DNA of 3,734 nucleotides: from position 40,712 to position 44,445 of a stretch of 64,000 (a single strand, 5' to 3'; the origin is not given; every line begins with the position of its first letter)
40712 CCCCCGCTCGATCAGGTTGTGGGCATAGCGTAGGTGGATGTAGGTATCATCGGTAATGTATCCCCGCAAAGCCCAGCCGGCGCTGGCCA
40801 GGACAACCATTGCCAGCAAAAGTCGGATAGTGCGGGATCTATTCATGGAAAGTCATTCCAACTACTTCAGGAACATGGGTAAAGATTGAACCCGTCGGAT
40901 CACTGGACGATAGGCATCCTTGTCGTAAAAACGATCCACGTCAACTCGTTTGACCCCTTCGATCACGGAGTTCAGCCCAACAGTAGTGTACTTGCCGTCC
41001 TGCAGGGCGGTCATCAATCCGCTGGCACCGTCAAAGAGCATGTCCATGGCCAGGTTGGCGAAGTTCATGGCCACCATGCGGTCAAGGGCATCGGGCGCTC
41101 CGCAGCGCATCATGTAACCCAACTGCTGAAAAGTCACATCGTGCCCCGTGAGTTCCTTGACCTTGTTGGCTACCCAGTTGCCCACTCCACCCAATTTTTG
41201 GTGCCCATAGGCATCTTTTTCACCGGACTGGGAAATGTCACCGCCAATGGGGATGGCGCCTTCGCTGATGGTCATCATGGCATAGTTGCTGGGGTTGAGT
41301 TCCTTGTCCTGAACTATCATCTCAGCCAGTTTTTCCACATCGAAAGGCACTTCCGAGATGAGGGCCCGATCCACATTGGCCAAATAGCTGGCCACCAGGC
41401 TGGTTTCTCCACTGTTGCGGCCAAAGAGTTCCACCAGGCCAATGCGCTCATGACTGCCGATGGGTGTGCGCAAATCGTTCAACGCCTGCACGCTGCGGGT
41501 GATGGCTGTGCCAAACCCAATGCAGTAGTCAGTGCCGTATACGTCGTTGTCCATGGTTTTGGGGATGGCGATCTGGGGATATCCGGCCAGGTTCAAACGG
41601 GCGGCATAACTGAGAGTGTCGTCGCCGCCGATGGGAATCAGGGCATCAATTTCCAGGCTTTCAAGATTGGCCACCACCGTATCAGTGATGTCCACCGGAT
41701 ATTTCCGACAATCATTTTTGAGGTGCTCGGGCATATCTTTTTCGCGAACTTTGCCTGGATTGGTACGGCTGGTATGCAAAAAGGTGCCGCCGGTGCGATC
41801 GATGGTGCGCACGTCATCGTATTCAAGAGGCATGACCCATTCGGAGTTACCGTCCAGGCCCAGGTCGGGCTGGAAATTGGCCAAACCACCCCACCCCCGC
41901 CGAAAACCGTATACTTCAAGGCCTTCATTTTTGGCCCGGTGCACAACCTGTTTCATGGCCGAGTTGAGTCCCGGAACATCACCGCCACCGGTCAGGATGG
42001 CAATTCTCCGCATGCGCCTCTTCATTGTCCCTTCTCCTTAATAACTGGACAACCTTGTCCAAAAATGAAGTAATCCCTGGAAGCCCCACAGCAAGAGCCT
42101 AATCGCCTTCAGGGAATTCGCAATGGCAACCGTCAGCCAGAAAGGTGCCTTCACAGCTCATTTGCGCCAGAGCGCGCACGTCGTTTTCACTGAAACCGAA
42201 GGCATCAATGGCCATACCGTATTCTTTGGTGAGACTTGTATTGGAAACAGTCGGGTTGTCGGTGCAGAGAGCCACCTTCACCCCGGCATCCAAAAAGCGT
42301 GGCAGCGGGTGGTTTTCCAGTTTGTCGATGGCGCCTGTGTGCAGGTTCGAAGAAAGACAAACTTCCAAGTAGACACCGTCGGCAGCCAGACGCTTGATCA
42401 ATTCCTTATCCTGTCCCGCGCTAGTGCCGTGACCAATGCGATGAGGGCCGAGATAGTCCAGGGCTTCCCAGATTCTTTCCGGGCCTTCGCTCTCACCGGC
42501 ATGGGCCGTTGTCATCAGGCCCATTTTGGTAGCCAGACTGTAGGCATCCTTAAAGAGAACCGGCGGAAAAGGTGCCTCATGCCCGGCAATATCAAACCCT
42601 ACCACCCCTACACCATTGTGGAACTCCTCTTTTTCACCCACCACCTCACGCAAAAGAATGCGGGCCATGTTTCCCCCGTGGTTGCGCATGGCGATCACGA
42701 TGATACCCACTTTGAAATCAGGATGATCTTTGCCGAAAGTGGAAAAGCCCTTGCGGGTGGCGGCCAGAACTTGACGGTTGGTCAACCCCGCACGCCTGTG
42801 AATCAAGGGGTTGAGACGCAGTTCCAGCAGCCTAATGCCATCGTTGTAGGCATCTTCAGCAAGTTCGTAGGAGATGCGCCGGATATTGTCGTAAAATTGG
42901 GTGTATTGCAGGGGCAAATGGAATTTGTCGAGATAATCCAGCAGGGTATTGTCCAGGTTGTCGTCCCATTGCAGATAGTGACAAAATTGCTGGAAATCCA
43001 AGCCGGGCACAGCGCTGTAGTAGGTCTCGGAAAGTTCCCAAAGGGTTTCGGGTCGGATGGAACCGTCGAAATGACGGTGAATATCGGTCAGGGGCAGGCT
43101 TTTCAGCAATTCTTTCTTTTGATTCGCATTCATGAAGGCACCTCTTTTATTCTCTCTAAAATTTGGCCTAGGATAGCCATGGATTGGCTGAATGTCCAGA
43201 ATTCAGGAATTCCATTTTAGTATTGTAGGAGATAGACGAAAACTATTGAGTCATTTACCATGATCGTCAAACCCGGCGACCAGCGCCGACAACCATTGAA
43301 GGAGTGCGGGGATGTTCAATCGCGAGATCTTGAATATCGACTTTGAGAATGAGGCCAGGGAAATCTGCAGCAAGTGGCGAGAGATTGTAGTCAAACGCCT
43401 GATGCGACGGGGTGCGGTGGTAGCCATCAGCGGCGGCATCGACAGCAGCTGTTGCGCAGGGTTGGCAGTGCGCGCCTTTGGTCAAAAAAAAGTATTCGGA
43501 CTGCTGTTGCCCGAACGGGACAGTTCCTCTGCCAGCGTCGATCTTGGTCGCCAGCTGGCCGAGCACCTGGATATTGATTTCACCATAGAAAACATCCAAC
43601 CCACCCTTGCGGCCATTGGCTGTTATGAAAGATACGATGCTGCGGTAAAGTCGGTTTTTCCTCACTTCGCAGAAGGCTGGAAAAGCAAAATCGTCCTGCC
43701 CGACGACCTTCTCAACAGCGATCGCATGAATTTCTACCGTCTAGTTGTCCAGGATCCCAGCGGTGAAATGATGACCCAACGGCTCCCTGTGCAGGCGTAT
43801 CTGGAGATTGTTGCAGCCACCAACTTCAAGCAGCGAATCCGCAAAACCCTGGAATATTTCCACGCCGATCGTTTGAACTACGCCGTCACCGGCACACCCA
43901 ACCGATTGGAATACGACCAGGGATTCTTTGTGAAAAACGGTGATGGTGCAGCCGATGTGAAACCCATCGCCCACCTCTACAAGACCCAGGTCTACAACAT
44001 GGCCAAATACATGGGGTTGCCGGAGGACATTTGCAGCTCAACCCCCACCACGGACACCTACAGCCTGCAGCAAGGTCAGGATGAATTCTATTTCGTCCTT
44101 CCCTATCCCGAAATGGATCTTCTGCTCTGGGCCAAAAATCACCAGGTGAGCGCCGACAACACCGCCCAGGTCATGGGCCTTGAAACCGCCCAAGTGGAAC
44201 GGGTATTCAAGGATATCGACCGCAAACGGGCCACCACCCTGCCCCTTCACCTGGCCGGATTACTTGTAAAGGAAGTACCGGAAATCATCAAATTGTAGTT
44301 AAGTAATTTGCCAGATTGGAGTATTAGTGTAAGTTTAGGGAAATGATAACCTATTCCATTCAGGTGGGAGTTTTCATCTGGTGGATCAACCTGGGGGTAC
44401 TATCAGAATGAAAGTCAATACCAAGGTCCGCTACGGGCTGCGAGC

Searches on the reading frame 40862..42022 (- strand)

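Call 27: search_protein_families(library=pfam, proteins=[window:40862-42022:-], max_evalue=0.001)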
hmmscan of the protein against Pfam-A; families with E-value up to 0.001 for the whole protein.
window:40862-42022:- (386 aa): 1 family
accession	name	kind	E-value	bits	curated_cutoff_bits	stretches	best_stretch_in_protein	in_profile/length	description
PF00365.25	PFK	-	8.7e-70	235.7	30.9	1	6-329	1-277/277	Phosphofructokinase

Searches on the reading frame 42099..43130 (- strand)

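Call 27: search_protein_families(library=pfam, proteins=[window:42099-43130:-], max_evalue=0.001)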
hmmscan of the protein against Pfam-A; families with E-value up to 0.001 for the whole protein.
window:42099-43130:- (343 aa): 2 families
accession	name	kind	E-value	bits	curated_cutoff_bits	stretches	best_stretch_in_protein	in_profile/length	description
PF00962.28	A_deaminase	-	5.2e-76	256.3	27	1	13-333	1-317/330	Adenosine deaminase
PF01979.26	Amidohydro_1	-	0.00081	19.2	25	0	164-300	108-258/345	Amidohydrolase family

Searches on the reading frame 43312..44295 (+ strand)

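Call 27: search_protein_families(library=pfam, proteins=[window:43312-44295:+], max_evalue=0.001)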
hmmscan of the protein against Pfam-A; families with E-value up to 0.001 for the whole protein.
window:43312-44295:+ (328 aa): 1 family
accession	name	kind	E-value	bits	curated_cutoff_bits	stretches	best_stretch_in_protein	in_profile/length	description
PF02540.23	NAD_synthase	-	8.8e-45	153.2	21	2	162-304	96-234/242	NAD synthase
